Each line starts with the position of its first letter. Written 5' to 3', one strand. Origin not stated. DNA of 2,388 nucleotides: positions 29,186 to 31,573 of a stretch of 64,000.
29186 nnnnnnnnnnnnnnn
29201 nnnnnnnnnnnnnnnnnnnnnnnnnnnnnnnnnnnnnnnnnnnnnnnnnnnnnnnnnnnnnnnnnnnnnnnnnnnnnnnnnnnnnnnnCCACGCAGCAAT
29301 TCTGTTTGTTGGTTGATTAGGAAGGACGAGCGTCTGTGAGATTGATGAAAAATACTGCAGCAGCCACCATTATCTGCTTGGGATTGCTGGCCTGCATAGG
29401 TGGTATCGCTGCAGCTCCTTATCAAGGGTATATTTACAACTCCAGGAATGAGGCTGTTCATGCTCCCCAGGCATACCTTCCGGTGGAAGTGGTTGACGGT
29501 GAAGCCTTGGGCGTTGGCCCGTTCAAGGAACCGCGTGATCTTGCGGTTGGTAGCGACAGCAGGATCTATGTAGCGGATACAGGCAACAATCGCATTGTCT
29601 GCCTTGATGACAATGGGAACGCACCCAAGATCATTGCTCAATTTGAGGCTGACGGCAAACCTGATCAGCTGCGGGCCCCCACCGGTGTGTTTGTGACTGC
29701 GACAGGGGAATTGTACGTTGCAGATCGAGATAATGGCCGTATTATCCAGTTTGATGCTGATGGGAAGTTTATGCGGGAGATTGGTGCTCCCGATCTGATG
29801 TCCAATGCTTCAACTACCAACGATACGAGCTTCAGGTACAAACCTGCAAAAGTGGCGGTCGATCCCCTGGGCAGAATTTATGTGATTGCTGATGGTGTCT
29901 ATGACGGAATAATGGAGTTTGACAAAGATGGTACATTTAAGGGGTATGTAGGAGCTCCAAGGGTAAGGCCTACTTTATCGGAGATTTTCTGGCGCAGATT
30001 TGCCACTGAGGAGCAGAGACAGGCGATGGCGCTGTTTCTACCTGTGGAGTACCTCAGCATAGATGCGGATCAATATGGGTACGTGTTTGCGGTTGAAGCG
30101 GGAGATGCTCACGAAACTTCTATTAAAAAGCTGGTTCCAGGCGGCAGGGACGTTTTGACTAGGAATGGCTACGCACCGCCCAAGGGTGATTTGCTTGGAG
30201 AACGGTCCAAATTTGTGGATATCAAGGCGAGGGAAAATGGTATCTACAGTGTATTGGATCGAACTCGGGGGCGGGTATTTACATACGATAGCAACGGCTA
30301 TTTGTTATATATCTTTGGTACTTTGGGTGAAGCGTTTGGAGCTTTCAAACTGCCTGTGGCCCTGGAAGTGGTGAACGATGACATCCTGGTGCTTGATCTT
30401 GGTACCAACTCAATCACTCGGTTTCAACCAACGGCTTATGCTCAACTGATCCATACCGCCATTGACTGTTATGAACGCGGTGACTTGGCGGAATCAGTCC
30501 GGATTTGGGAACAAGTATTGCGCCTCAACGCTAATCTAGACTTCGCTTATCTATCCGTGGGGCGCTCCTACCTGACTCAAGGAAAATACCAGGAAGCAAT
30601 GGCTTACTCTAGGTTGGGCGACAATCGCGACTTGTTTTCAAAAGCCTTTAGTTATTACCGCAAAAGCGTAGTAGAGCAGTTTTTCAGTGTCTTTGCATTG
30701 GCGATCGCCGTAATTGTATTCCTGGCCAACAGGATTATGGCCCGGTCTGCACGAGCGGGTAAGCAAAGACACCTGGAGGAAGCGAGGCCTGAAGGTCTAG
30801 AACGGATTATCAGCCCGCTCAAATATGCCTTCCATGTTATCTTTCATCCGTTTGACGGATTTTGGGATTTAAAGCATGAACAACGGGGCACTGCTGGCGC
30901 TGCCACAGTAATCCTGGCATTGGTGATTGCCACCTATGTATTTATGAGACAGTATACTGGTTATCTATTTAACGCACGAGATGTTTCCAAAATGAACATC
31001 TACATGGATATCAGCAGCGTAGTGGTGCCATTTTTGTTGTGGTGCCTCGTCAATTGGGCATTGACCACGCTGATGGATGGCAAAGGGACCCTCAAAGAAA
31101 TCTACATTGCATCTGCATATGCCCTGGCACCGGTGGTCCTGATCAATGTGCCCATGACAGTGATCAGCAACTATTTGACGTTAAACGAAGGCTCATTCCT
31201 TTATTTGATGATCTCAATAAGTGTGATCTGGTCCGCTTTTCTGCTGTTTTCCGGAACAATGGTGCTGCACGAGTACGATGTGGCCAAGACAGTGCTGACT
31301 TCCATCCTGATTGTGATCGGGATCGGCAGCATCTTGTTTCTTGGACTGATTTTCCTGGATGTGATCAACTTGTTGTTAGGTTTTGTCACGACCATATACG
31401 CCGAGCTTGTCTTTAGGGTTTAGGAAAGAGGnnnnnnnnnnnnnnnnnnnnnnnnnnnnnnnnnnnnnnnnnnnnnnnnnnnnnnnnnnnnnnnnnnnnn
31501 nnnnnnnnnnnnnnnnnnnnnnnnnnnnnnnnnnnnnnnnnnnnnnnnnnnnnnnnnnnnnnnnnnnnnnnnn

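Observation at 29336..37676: ABC sugar importer preceded by an NHL-TPR-Yip1 membrane protein and an about 1000-aa secreted coiled-coil (DUF5696-like) protein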

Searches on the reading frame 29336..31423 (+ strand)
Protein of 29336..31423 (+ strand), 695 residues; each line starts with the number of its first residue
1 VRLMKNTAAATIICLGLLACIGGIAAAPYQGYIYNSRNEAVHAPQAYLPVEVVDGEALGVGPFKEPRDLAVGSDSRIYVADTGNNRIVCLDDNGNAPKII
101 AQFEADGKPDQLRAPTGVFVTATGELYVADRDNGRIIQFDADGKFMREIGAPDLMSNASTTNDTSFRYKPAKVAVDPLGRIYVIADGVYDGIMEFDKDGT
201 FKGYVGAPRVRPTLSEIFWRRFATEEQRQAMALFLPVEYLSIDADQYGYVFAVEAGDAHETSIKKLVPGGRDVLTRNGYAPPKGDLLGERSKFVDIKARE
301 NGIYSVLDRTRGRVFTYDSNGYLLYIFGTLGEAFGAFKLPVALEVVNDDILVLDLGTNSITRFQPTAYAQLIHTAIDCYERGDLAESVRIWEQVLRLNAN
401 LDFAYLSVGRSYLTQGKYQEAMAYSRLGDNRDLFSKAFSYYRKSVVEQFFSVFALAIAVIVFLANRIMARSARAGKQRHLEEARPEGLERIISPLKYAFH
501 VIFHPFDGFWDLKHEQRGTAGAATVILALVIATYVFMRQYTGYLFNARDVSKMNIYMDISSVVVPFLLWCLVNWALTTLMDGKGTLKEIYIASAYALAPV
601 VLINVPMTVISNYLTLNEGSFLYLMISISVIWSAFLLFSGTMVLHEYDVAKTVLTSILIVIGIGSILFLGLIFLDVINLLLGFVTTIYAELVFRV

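Call 4: search_protein_families(library=pfam, proteins=[window:29336-31423:+], max_evalue=0.01)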
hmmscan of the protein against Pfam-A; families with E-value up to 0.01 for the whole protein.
window:29336-31423:+ (695 aa): 7 families
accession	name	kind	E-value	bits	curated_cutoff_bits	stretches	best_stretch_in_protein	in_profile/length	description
PF01436.27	NHL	-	3.5e-18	65.1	20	2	63-89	1-27/28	NHL repeat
PF04893.22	Yip1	-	1.9e-15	57.6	28.6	1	499-668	1-170/173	Yip1 domain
PF08450.18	SGL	-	3.6e-06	27.2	26.3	1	75-153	146-225/246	SMP-30/Gluconolactonase/LRE-like region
PF17170.10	DUF5128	-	0.00014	21.6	22.9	1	73-175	52-154/321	6-bladed beta-propeller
PF25021.1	TEN_NHL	-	0.0003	20.3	27.1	0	111-186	140-220/357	Teneurin NHL domain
PF07719.23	TPR_2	-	0.0011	19.4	27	0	404-424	3-23/34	Tetratricopeptide repeat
PF13374.12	TPR_10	-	0.0061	17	27.5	0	405-424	5-24/42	Tetratricopeptide repeat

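Call 7: search_protein_families(library=ncbifam, proteins=[window:29336-31423:+], max_evalue=0.01)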
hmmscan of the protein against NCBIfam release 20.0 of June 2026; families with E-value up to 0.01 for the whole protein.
window:29336-31423:+ (695 aa): 3 families
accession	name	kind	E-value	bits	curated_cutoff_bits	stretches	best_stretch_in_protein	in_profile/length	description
NF035926.1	scyF_NHL_VPEP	equivalog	5e-20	72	350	2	57-156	192-290/376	scytonemin biosynthesis PEP-CTERM protein ScyF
NF033206.1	ScyE_fam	subfamily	1e-06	28.6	80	0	65-96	9-171/333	ScyD/ScyE family protein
NF047780.1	LIC12708_fam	subfamily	8.4e-05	21.6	150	0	120-184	63-136/391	LIC_12708 family protein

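Call 34: find_homologous_proteins(query=window:29336-31420:+, max_evalue=0.00001)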
Query window:29336-31420:+ (695 aa): 865 proteins with E <= 0.00001 among 8000 candidates; the best 120 are listed.
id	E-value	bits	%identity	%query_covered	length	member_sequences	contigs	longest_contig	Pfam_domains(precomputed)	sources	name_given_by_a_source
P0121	0.0e+0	1560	100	100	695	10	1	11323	PF04893.23,PF01436.28,PF08450.19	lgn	-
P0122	0.0e+0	1238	79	100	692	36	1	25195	PF04893.23,PF01436.28,PF08450.19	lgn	-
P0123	0.0e+0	1021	65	100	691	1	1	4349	PF04893.23,PF01436.28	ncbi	-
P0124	6.8e-284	962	81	75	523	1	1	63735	PF04893.23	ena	-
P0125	4.8e-274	929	60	97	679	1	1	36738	PF04893.23,PF01436.28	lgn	-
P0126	2.3e-215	735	48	97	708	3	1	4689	PF04893.23,PF01436.28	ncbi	-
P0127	1.2e-214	733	49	98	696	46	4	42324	PF04893.23,PF01436.28,PF25021.2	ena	-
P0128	4.5e-211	721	47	99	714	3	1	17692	PF04893.23,PF01436.28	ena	-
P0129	2.1e-210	719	48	96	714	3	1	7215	PF04893.23,PF01436.28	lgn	-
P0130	6.7e-210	717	50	97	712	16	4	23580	PF04893.23,PF01436.28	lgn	-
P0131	7.0e-209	714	46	97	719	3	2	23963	PF04893.23,PF01436.28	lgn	-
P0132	2.9e-207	708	47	100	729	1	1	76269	PF04893.23,PF01436.28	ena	-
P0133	5.2e-207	708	48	96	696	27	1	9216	PF04893.23,PF01436.28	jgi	-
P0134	1.8e-206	706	48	96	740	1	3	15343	PF04893.23,PF01436.28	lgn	-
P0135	6.2e-205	701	47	98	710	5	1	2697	PF04893.23,PF17170.11,PF13432.13,PF01436.28,PF08450.19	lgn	-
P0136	9.4e-205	700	46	97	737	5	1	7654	PF04893.23,PF01436.28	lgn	-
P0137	2.3e-204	699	47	99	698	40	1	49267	PF04893.23,PF01436.28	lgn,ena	-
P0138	3.1e-204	698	48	98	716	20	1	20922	PF04893.23,PF01436.28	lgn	-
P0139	9.8e-204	697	48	96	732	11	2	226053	PF04893.23,PF13414.13,PF00515.35,PF01436.28,PF07719.24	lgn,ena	-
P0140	1.3e-203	696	48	97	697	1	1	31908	PF04893.23,PF17170.11,PF01436.28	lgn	-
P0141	4.5e-202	691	44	100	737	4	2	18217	PF04893.23,PF01436.28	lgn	-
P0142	1.2e-201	690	45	97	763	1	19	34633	PF04893.23,PF13432.13,PF01436.28,PF08450.19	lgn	-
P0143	2.9e-200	685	47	98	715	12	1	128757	PF04893.23,PF01436.28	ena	-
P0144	5.8e-200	684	47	96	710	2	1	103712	PF04893.23,PF01436.28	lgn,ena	-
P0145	9.2e-200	684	46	97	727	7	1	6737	PF04893.23,PF01436.28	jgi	jgi:hypothetical protein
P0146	1.1e-199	684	46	96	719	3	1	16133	PF04893.23,PF01436.28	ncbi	ncbi:MAG: YIP1 family protein [Bacillota bacterium]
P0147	1.5e-199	683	47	97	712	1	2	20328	PF04893.23,PF13414.13,PF00515.35,PF13432.13,PF01436.28,PF07719.24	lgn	-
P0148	2.0e-199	683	46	100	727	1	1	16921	PF04893.23,PF01436.28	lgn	-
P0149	2.2e-198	679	45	98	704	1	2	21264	PF04893.23,PF01436.28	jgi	-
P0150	2.4e-198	679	46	99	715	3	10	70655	PF04893.23,PF01436.28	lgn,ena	-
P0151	1.2e-197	677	46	98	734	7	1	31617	PF04893.23,PF01436.28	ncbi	-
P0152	4.5e-197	675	46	97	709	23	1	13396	PF04893.23,PF13432.13,PF01436.28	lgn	-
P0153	2.5e-195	669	46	98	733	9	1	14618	PF04893.23,PF13414.13,PF01436.28,PF07719.24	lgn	-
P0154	8.1e-194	664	44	99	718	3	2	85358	PF04893.23,PF17170.11,PF01436.28,PF08450.19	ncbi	-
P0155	1.6e-193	663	45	99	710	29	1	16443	PF04893.23,PF00515.35,PF01436.28,PF07719.24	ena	-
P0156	4.9e-193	661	45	98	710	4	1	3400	PF04893.23,PF01436.28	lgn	-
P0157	3.1e-192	659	46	100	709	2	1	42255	PF04893.23,PF01436.28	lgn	-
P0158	4.8e-192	658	45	98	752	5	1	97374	PF04893.23,PF17170.11,PF01436.28,PF08450.19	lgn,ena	-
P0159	9.9e-192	657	44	100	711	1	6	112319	PF04893.23,PF01436.28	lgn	-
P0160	1.1e-191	657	45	100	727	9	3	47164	PF04893.23,PF01436.28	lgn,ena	-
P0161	3.1e-191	656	46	97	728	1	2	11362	PF04893.23,PF01436.28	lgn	-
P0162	4.7e-191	655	45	100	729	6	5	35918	PF04893.23,PF01436.28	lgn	-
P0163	8.6e-191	654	49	88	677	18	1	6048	PF04893.23,PF01436.28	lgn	-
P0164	9.6e-191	654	44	99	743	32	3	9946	PF04893.23,PF17170.11,PF01436.28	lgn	-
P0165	9.8e-191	654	44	100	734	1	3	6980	PF04893.23,PF01436.28,PF08450.19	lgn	-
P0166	7.8e-190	651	44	98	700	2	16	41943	PF04893.23,PF00515.35,PF01436.28,PF07719.24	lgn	-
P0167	2.1e-189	649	45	97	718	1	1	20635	PF04893.23,PF01436.28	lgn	-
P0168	2.8e-189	649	44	100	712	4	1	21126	PF04893.23,PF01436.28,PF07719.24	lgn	-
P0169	6.3e-189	648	44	96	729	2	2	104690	PF04893.23,PF17170.11,PF01436.28,PF08450.19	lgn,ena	-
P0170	1.1e-188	647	46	100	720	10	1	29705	PF04893.23,PF13414.13,PF01436.28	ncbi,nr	ncbi:MAG TPA: hypothetical protein GX739_04725 [Firmicutes bacterium]|nr:hypothetical protein [Bacil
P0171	1.6e-188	647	44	100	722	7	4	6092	PF04893.23,PF01436.28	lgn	-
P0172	2.1e-188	646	46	97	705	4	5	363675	PF04893.23,PF13414.13,PF01436.28,PF08450.19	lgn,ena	-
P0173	3.0e-188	646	43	97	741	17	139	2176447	PF04893.23,PF01436.28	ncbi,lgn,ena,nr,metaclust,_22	ncbi:MAG TPA: DUF1282 family protein [Halanaerobiaceae bacterium]|nr:YIP1 family protein [Bacillota 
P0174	5.7e-188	645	43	96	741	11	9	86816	PF04893.23,PF17170.11,PF01436.28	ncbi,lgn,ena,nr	ncbi:MAG: DUF1282 family protein [Halanaerobiaceae bacterium]|nr:DUF1282 family protein [Halanaerobi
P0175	6.9e-188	644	44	99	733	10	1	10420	PF04893.23,PF01436.28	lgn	-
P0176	1.8e-187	643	45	63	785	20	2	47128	PF04893.23,PF01436.28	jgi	-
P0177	2.7e-187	643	44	96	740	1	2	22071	PF04893.23,PF01436.28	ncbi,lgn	-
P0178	2.0e-186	640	44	96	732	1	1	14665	PF04893.23,PF01436.28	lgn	-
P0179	6.6e-186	638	45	96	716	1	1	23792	PF04893.23,PF01436.28,PF08450.19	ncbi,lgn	-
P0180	7.4e-186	638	44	96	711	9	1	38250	PF04893.23,PF13414.13,PF00515.35,PF01436.28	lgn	-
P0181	7.4e-186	638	45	96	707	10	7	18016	PF04893.23,PF13414.13,PF13432.13,PF01436.28,PF07719.24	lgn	-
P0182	2.0e-185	636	45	96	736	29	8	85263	PF04893.23,PF01436.28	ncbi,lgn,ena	-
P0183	3.2e-185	636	44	97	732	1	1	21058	PF04893.23,PF01436.28,PF25021.2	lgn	-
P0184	3.3e-185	636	45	99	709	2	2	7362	PF04893.23,PF13414.13,PF13432.13,PF01436.28,PF07719.24,PF08450.19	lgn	-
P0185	4.5e-185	635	44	100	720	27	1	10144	PF04893.23,PF13414.13,PF01436.28,PF07719.24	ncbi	ncbi:MAG: YIP1 family protein [Limnochordia bacterium]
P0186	4.5e-185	635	43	98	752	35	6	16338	PF04893.23,PF13432.13,PF01436.28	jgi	-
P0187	8.4e-185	634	46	96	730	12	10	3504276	PF04893.23,PF01436.28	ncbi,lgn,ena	-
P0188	2.0e-184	633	45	97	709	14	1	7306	PF04893.23,PF13414.13,PF13432.13,PF01436.28,PF07719.24,PF08450.19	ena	-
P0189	3.5e-184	632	44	98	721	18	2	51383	PF04893.23,PF01436.28,PF08450.19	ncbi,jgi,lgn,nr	ncbi:MAG: hypothetical protein GXX08_05185 [Firmicutes bacterium]|nr:hypothetical protein [Bacillota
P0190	4.2e-184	632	44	99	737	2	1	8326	PF04893.23,PF01436.28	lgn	-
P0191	5.9e-184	631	43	97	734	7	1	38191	PF04893.23,PF01436.28,PF25021.2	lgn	-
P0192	1.1e-183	631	45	95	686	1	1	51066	PF04893.23,PF01436.28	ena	-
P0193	9.0e-183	628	44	96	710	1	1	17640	PF04893.23,PF01436.28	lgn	-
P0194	1.2e-182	627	43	95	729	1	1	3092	PF04893.23,PF01436.28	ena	-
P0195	1.3e-182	627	44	100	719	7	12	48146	PF04893.23,PF01436.28,PF08450.19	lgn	-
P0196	1.4e-182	627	45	96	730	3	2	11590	PF04893.23,PF01436.28,PF08450.19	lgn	-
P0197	1.9e-182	626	44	96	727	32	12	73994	PF04893.23,PF01436.28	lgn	-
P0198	4.5e-182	625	45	98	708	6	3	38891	PF04893.23,PF01436.28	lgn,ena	-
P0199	8.7e-182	624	44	96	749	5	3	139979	PF04893.23,PF01436.28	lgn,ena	-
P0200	3.7e-181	622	46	96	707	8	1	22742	PF04893.23,PF13414.13,PF13432.13,PF01436.28,PF07719.24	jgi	-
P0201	4.2e-181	622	44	96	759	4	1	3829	PF04893.23,PF01436.28,PF08450.19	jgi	-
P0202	5.0e-181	622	43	97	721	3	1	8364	PF04893.23,PF01436.28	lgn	-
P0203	1.9e-180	620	42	96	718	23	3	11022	PF04893.23,PF01436.28,PF08450.19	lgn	-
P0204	2.3e-180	620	43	100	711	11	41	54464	PF04893.23,PF01436.28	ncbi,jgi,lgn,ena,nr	ncbi:MAG: YIP1 family protein [Bacillota bacterium]|jgi:tetratricopeptide (TPR) repeat protein|nr:YI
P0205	6.7e-180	618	43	96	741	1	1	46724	PF04893.23,PF01436.28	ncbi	ncbi:MAG: YIP1 family protein [Halanaerobiales bacterium]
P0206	9.2e-180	618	43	99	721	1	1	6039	PF04893.23,PF01436.28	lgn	-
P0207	9.4e-180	618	42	100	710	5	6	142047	PF04893.23,PF13414.13,PF00515.35,PF01436.28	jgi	jgi:tetratricopeptide (TPR) repeat protein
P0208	1.5e-179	617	44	97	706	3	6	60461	PF04893.23,PF01436.28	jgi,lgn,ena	-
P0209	1.7e-179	617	45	96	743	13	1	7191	PF04893.23,PF01436.28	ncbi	-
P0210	2.2e-179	616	43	99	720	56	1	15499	PF04893.23,PF01436.28,PF08450.19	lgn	-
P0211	2.3e-179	616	43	100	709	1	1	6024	PF04893.23,PF01436.28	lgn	-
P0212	2.8e-179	616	44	96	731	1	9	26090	PF04893.23,PF01436.28,PF08450.19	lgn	-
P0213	3.0e-179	616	43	97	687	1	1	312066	PF04893.23,PF01436.28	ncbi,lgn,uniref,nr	ncbi:YIP1 family protein [Paenibacillus sp. J2TS4]|uniref:YIP1 family protein n=1 Tax=Paenibacillus 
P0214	3.7e-179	616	43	98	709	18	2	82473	PF04893.23,PF01436.28,PF08450.19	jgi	jgi:tetratricopeptide (TPR) repeat protein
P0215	6.9e-179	615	44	98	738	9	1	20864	PF04893.23,PF01436.28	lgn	-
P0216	8.5e-179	614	43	100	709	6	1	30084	PF04893.23,PF01436.28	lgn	-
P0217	1.3e-177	611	44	98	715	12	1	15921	PF04893.23,PF13432.13,PF01436.28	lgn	-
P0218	2.0e-177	610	42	98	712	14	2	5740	PF04893.23,PF13432.13,PF01436.28,PF07719.24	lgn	-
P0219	2.3e-177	610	42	100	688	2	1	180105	PF04893.23,PF01436.28,PF08450.19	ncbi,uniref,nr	ncbi:YIP1 family protein [Paenibacillus arenilitoris]|uniref:YIP1 family protein n=1 Tax=Paenibacill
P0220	2.6e-177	610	43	96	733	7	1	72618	PF04893.23,PF01436.28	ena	-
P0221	2.8e-177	609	41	100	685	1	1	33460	PF04893.23,PF01436.28,PF08450.19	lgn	-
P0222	5.5e-177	608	43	96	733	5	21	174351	PF04893.23,PF01436.28,PF08450.19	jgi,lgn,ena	-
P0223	6.2e-177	608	42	97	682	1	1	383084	PF04893.23,PF01436.28,PF08450.19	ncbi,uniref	ncbi:YIP1 family protein [Paenibacillus sp. GCM10027626]|uniref:YIP1 family protein n=1 Tax=Paenibac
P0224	7.6e-177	608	44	96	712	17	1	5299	PF04893.23,PF01436.28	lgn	-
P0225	1.6e-176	607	43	96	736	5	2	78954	PF04893.23,PF01436.28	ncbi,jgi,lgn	-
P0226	1.8e-176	607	44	100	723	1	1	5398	PF04893.23,PF01436.28,PF25021.2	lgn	-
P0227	3.1e-176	606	43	99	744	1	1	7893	PF04893.23,PF01436.28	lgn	-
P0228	3.3e-176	606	44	97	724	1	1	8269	PF04893.23,PF01436.28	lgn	-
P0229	6.6e-176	605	42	97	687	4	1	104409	PF04893.23,PF01436.28,PF08450.19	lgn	-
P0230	1.1e-175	604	42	96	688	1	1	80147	PF04893.23,PF01436.28,PF08450.19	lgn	-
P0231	1.8e-175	603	44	96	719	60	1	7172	PF04893.23,PF01436.28,PF08450.19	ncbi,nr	ncbi:MAG: YIP1 family protein [Bacillota bacterium]|nr:YIP1 family protein [Bacillota bacterium]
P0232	1.9e-175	603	42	97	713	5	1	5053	PF04893.23,PF01436.28,PF08450.19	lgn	-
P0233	4.2e-175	602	43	96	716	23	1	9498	PF04893.23,PF01436.28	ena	-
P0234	4.2e-175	602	42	96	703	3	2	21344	PF04893.23,PF00515.35,PF01436.28,PF07719.24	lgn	-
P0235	8.8e-175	601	43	99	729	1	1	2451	PF04893.23,PF01436.28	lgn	-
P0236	2.5e-174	600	43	98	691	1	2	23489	PF04893.23,PF01436.28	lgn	-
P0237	2.7e-174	600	43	99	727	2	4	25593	PF04893.23,PF01436.28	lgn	-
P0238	4.8e-174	599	42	98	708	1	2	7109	PF04893.23,PF01436.28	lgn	-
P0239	8.1e-174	598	42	99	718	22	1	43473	PF04893.23,PF01436.28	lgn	-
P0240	1.5e-173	597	44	92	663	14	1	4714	PF04893.23,PF13432.13,PF01436.28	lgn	-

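Call 46: predict_structure(alignment_id=A2)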
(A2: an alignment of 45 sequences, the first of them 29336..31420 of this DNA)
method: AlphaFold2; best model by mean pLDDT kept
length: 695 residues; sequences in the alignment: 45
mean_pLDDT: 88.3   pTM: 0.78
mean pLDDT of the five models: 88.3, 85.4, 85.1, 85.0, 84.2
residues with pLDDT >= 90: 458; 70-90: 176; 50-70: 45; < 50: 16
segments of 3 or more residues with pLDDT < 50: 157-162, 475-481
pLDDT, mean of each block of 10 residues (from residue 1): 77 83 65 89 93 89 95 93 95 82 91 96 95 95 92 61 70 95 86 91 75 68 69 66 94 89 88 80 81 95 95 94 94 92 95 96 96 96 97 95 95 96 95 95 93 92 88 55 62 87 95 92 95 92 87 86 94 87 89 96 94 93 94 96 93 93 93 88 90 85
secondary structure, 60 per line:
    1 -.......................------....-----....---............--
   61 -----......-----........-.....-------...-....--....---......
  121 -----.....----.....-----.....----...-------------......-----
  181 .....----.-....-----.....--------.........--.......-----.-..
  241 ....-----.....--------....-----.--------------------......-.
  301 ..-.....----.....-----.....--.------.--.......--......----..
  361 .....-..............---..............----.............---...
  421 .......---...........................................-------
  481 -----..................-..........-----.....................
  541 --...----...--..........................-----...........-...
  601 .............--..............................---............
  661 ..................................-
elements in order (helices of 4 or more, strands of 3 or more residues): H2-24 E31-34 E40-43 E47-54 H55-58 E66-71 E77-81 E86-90 E98-100 E102-105 E108-111 E115-120 E126-130 E135-139 E145-149 E170-175 E181-185 E192-195 E201-205 H214-222 H225-231 E239-244 E250-254 E263-266 E293-298 E304-308 E313-317 E323-327 E340-346 E349-354 E359-365 H367-380 H384-397 H402-414 H418-427 H431-473 H486-503 H505-514 H520-540 H555-580 H586-596 H598-613 H616-645 H649-694
